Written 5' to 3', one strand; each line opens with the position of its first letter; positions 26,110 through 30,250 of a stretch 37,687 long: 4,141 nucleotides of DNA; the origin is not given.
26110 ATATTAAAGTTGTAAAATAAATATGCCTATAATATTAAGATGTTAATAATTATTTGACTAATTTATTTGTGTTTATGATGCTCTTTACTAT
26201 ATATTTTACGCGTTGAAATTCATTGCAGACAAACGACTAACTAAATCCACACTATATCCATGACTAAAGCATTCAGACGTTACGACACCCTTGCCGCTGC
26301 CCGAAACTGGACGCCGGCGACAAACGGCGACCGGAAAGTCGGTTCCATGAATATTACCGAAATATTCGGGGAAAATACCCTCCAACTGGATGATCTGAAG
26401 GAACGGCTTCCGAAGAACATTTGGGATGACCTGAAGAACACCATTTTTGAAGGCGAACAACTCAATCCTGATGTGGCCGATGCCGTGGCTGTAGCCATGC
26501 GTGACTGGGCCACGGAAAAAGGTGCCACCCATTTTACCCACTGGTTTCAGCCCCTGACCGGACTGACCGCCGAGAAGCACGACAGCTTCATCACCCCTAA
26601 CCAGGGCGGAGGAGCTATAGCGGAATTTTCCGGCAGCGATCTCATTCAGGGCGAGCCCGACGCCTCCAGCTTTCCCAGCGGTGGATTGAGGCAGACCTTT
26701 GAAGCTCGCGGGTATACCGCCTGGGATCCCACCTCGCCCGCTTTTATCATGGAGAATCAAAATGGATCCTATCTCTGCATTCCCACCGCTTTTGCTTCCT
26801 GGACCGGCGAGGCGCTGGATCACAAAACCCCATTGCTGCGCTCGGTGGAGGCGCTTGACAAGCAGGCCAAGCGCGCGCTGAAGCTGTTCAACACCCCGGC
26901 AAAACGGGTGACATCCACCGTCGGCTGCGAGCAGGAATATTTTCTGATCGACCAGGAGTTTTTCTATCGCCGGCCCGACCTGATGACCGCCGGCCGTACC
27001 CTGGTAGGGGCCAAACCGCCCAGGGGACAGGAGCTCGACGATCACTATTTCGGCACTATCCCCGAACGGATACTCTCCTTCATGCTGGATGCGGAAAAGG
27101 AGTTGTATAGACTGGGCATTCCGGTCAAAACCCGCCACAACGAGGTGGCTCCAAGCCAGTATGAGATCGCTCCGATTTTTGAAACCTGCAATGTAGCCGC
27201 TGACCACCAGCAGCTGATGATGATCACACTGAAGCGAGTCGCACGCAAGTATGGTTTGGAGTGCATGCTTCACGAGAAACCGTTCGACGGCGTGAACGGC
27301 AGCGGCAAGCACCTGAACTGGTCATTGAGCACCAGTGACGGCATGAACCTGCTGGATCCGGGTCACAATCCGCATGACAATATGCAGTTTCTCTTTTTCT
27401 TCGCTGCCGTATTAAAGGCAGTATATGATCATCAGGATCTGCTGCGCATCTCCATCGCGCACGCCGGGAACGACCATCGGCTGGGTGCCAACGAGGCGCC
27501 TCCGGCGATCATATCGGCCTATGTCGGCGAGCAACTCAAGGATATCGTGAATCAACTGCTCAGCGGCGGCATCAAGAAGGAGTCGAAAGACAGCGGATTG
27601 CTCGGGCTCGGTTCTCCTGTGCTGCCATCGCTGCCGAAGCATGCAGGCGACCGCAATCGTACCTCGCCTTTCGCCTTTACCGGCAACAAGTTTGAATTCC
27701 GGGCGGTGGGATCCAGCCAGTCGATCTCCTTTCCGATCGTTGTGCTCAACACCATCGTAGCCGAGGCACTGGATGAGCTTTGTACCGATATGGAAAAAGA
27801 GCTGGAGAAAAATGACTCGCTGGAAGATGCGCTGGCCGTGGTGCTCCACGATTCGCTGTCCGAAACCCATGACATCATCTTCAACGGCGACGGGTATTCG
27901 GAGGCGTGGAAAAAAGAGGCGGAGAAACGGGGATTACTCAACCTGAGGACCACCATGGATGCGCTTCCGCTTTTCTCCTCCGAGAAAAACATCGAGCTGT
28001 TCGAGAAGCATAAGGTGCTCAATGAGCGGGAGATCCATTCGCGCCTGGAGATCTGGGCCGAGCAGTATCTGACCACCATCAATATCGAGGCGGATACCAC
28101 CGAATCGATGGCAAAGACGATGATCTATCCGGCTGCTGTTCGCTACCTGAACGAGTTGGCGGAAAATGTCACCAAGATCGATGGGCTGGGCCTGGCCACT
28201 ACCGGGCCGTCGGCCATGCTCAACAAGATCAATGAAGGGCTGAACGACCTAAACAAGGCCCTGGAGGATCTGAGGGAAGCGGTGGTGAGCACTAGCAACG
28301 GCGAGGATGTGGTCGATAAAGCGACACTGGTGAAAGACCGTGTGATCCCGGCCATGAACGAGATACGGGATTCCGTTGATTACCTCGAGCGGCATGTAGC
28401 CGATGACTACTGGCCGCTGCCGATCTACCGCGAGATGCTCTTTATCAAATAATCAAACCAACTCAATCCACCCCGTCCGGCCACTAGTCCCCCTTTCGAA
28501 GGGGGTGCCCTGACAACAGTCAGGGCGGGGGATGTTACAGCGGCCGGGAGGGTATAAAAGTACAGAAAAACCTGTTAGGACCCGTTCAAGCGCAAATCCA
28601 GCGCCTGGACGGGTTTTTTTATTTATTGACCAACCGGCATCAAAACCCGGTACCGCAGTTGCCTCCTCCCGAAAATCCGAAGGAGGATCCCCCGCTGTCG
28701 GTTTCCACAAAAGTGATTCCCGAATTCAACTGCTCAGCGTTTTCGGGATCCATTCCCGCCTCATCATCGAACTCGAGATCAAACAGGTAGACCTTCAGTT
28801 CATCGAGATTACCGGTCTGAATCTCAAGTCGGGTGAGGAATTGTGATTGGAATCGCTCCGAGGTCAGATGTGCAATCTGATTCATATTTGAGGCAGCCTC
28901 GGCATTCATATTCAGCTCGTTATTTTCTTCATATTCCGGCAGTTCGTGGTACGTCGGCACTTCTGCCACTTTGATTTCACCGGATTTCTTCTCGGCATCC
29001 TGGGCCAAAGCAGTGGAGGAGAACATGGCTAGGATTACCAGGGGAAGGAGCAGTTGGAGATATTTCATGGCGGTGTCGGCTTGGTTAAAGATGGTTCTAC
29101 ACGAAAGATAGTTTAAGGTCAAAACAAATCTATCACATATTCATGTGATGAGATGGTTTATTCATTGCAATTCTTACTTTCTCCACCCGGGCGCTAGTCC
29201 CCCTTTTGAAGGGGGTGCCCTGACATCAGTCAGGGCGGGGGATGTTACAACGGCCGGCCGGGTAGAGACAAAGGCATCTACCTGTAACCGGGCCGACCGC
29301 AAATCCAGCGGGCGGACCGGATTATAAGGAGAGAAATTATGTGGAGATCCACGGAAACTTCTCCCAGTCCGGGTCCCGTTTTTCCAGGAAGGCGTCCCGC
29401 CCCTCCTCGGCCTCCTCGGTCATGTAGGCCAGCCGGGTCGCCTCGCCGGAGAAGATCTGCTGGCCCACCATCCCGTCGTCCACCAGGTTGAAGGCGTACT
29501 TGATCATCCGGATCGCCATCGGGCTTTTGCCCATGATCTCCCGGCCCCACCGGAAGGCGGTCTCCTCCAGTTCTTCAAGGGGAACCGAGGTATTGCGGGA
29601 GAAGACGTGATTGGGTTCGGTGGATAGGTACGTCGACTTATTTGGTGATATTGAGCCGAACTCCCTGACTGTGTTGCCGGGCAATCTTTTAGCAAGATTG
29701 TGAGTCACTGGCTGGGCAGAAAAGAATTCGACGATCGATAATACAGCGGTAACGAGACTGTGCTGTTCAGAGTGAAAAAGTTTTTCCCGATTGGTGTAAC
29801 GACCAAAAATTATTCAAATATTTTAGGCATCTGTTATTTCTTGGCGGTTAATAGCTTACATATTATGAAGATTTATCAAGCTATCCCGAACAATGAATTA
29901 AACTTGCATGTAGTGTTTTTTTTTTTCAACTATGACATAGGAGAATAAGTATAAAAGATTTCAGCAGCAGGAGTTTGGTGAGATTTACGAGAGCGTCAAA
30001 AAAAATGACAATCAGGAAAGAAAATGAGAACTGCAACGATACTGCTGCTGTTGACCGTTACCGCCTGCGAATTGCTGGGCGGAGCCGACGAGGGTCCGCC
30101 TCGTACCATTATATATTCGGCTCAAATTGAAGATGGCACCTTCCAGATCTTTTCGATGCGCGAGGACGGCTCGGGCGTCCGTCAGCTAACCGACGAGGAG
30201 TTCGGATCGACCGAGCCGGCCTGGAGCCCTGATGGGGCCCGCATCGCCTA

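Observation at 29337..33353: A 3.77-kb lower-GC segment bracketed by two copies of the menB 3' end: an island-type attL/attR signature with no recombinase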

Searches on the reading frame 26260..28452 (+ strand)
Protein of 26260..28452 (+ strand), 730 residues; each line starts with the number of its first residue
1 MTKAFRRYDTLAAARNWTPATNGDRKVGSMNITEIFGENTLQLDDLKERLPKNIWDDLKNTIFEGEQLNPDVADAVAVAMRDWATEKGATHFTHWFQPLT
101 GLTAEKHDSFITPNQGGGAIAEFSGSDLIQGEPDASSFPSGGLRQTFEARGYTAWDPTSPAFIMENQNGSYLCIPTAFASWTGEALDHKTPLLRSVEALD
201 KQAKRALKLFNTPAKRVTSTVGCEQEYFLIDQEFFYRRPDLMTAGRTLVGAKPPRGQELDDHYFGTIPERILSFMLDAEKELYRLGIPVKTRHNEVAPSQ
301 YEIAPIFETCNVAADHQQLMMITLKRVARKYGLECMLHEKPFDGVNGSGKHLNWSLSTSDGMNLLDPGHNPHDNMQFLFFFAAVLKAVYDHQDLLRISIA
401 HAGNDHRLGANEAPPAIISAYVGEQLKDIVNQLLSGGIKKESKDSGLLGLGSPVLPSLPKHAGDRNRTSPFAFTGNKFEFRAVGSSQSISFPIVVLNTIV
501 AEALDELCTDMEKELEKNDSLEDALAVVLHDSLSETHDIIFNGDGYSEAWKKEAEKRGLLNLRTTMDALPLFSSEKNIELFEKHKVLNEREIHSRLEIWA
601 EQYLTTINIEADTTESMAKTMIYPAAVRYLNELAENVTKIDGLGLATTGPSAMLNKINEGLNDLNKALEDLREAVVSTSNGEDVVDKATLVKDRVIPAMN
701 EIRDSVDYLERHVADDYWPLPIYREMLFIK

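Call 7: search_protein_families(library=pfam, proteins=[window:26260-28452:+], max_evalue=0.01)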
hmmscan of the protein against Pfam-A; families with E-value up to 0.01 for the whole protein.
window:26260-28452:+ (730 aa): 3 families
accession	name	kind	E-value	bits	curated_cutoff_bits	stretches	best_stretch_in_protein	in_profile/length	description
PF12437.13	GSIII_N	-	1.2e-74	249.7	25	1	33-195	2-160/160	Glutamine synthetase type III N terminal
PF18318.6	Gln-synt_C-ter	-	1.8e-41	141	22.7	1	525-639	2-116/118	Glutamine synthetase C-terminal domain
PF00120.29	Gln-synt_C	-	3.9e-21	75.9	24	1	203-385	8-185/344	Glutamine synthetase, catalytic domain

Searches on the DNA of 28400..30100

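Call 84: search_rna_families(source=window, start=28400, end=30100, threshold=evalue, max_evalue=1)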
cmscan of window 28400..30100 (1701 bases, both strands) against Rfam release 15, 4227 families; matches with E-value up to 1: 4.
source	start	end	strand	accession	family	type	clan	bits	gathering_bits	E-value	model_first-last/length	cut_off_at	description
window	29143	29236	-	RF02972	engA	Cis-reg;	-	21.4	46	0.19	1-101/101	no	engA RNA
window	28860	28938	-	RF00070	SNORD29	Gene; snRNA; snoRNA; CD-box;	CL00051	19.8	48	0.89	1-65/65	no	Small nucleolar RNA SNORD29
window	28971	29064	+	RF00646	mir-204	Gene; miRNA;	-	19.4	48.4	0.13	1-89/89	no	mir-204 microRNA precursor family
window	28488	28622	+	RF02837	anti-hemB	Gene; sRNA;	-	18.9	49.5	0.18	1-81/81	no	Burkholderia RNA 7 (anti-hemB)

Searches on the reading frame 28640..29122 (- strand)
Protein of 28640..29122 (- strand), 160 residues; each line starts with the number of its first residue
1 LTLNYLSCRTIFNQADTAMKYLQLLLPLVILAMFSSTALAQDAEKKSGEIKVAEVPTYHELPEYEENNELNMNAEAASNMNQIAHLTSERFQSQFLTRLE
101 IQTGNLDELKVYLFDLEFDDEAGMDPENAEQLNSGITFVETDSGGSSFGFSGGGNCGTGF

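Call 7: search_protein_families(library=pfam, proteins=[window:28640-29122:-], max_evalue=0.01)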
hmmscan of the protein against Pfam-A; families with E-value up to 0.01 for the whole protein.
window:28640-29122:- (160 aa): 0 families
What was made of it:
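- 28640..29068 (-): orf160: an ORFan secreted protein of 142 aa, bracketed by R and R'. It looks like a second insert flanked by direct repeats. No Pfam hit (call 7).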

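Call 77: find_homologous_proteins(query=window:28643-29068:-, max_evalue=0.001)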
Query seq(142 aa) (142 aa): 1 proteins with E <= 0.001 among 30 candidates.
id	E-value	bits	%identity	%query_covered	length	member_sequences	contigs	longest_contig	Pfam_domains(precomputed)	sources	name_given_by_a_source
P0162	1.5e-86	305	100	100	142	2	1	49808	-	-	-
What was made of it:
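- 28640..29068 (-): Only itself is found among 5.8 billion proteins (call 77).
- Tried and rejected: None were found (call 77).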

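Call 78: find_encoding_contigs(protein=P0162, flank=10000, max_places=5)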
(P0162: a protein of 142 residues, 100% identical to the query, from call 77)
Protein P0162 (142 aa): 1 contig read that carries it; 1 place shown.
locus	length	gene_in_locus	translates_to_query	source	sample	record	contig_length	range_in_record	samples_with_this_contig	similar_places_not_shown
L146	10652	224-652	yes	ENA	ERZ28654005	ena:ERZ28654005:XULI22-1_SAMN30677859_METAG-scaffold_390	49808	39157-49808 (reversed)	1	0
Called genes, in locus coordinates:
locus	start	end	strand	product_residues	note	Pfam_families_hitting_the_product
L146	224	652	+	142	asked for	-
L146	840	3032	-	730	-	PF12437:GSIII_N, PF00120:Gln-synt_C, PF18318:Gln-synt_C-ter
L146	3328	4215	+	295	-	PF01040:UbiA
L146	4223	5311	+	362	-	PF21508:MenC_N, PF13378:MR_MLE_C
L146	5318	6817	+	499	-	PF00501:AMP-binding, PF13193:AMP-binding_C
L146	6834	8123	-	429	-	PF02844:GARS_N, PF01071:GARS_A, PF02655:ATP-grasp_3, PF02786:CPSase_L_D2, PF02222:ATP-grasp (weak), PF07478:Dala_Dala_lig_C (weak), PF02843:GARS_C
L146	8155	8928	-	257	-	PF00121:TIM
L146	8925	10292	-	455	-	PF13905:Thioredoxin_8 (weak)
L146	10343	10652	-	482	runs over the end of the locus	PF02934:GatB_N, PF02637:GatB_Yqey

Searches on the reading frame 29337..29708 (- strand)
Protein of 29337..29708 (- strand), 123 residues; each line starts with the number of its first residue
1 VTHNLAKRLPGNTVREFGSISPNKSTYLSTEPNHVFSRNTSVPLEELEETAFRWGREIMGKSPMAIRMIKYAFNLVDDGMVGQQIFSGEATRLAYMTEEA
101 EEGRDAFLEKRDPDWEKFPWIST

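Call 7: search_protein_families(library=pfam, proteins=[window:29337-29708:-], max_evalue=0.01)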
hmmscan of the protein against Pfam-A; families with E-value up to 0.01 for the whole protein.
window:29337-29708:- (123 aa): 1 family
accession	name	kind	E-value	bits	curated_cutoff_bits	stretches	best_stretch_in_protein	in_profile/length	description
PF00378.25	ECH_1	-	4.4e-10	39.8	27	1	40-116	172-249/251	Enoyl-CoA hydratase/isomerase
